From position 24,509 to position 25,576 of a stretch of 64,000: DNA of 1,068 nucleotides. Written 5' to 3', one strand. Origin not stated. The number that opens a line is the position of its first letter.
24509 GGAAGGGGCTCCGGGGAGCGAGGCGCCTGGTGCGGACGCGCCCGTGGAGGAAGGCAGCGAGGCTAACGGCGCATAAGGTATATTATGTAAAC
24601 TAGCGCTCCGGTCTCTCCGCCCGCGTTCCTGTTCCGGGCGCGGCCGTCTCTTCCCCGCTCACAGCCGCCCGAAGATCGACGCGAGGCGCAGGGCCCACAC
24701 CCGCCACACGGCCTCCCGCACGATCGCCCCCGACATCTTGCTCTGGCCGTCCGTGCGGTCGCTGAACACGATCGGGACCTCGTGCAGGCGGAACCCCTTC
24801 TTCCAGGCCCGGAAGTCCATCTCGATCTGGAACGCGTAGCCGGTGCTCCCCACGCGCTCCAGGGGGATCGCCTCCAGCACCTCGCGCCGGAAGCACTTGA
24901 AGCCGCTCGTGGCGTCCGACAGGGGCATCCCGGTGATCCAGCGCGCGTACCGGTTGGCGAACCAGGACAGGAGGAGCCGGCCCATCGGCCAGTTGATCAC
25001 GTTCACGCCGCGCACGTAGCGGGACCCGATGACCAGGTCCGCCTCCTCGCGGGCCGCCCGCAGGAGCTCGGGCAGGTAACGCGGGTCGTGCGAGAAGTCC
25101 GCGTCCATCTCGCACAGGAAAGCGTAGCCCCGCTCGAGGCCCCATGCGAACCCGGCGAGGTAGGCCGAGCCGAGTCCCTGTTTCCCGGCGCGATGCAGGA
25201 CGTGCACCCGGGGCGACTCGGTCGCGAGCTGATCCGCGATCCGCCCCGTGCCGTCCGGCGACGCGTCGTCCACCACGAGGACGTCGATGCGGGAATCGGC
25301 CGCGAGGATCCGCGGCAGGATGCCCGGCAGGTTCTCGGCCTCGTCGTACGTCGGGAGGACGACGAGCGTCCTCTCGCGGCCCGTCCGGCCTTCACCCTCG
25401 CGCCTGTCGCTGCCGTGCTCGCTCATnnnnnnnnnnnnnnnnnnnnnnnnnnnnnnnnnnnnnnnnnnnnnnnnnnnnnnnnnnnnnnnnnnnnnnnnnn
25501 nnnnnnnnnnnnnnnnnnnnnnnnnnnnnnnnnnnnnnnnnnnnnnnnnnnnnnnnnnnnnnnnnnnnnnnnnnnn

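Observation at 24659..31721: Uncharacterised six-gene envelope glycosylation cluster appended directly to kdsB-pyrG-lptC-lptA-lptB-rpoN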

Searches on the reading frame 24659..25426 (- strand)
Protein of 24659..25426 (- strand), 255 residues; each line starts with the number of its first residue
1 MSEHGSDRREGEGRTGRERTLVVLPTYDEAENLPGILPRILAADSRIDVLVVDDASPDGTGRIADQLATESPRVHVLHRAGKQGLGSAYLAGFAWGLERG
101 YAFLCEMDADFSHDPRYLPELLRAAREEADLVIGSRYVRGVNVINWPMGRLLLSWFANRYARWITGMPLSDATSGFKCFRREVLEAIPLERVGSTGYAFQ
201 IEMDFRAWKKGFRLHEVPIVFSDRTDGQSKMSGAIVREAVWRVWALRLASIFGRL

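Call 8: search_protein_families(library=pfam, proteins=[window:24659-25426:-], max_evalue=0.01)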
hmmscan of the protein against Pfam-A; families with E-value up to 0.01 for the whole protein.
window:24659-25426:- (255 aa): 2 families
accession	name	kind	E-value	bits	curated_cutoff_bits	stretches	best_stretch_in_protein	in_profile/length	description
PF00535.33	Glycos_transf_2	-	1.6e-29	103.5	23.3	1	22-186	2-166/168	Glycosyl transferase family 2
PF13641.12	Glyco_tranf_2_3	-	6.1e-08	33.4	27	1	20-224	3-211/230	Glycosyltransferase like family 2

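Call 10: search_protein_families(library=ncbifam, proteins=[window:24659-25426:-], max_evalue=0.001)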
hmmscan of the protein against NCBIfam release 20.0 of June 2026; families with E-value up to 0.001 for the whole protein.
window:24659-25426:- (255 aa): 13 families
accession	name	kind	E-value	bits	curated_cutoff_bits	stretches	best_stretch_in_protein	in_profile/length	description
TIGR04182.1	glyco_TIGR04182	equivalog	2.6e-16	59.8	325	1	22-230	4-200/293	S-layer glycoprotein N-glycosyltransferase AglJ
NF041391.1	DPhHxTase_Halo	equivalog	3.7e-13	49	375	1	26-230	3-191/213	dolichyl-phosphate hexose transferase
NF007986.1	PRK10714.1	equivalog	1.9e-11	43.6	529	1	20-232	8-211/316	undecaprenyl-phosphate 4-deoxy-4-formamido-L-arabinose transferase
NF058614.1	PPMAGASynPpgS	equivalog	5.9e-11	42.2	370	1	21-233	3-212/226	polyprenyl-phospho-N-acetylgalactosaminyl synthase PpgS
NF047588.1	GlcsyltransPgfSStrep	equivalog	7.4e-10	38.5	500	1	44-187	32-167/308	glycosyltransferase PgfS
TIGR03469.1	HpnB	hypoth_equivalog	5.3e-09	35.6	379.25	1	21-132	47-168/386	hopene-associated glycosyltransferase HpnB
TIGR03937.1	PgaC_IcaA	equivalog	4.8e-08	32.4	422.3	1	18-114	45-139/407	poly-beta-1,6-N-acetyl-D-glucosamine synthase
TIGR04283.1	glyco_like_mftF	equivalog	3.6e-06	26.7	182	1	22-70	3-52/221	TIGR04283 family arsenosugar biosynthesis glycosyltransferase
NF045692.1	OglycostaseCruG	equivalog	8.1e-06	25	600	1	21-132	44-160/386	2'-O-glycosyltransferase CruG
NF007482.0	PRK10073.1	equivalog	2.8e-05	23.3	423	1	22-128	10-113/334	glycosyltransferase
NF053846.1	glyco_with_XrtP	equivalog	2.8e-05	23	520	1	22-88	45-114/440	XrtP-associated glycosyltransferase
TIGR03965.1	mycofact_glyco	equivalog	3.8e-05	22.7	280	1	20-123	76-177/467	mycofactocin biosynthesis glycosyltransferase MftF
NF041875.1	EPS_EpsD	equivalog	0.00039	19.9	370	1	22-132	3-111/325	exopolysaccharide biosynthesis glycosyltransferase EpsD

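Call 31: search_solved_structures(query=window:24659-25426:-, max_evalue=0.001)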
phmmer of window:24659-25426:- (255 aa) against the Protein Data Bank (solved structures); distinct sequences matched with E-value up to 0.001: 8.
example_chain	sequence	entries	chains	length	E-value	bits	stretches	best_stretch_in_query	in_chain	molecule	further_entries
5mlz_A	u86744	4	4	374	7.6e-33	117.4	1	20-246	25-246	Dolichol monophosphate mannose synthase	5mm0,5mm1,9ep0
9hwj_A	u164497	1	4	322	4.2e-10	42.9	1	19-232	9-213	Undecaprenyl-phosphate 4-deoxy-4-formamido-L-arabinose transferase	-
9bhc_C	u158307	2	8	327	8.8e-08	35.3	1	19-231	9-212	Undecaprenyl-phosphate 4-deoxy-4-formamido-L-arabinose transferase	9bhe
8vxh_A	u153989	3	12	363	1.1e-07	35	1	19-231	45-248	Undecaprenyl-phosphate 4-deoxy-4-formamido-L-arabinose transferase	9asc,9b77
3bcv_A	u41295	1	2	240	8e-07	32.1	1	21-119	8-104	Putative glycosyltransferase protein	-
5ekp_C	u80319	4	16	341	0.00073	22.4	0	21-188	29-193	Uncharacterized glycosyltransferase sll0501 | Glycosyltransferase sll0501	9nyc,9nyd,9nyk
9nye_A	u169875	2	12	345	0.00075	22.4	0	21-188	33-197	Glycosyltransferase sll0501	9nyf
5eke_A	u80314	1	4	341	0.00079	22.3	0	21-188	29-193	Uncharacterized glycosyltransferase sll0501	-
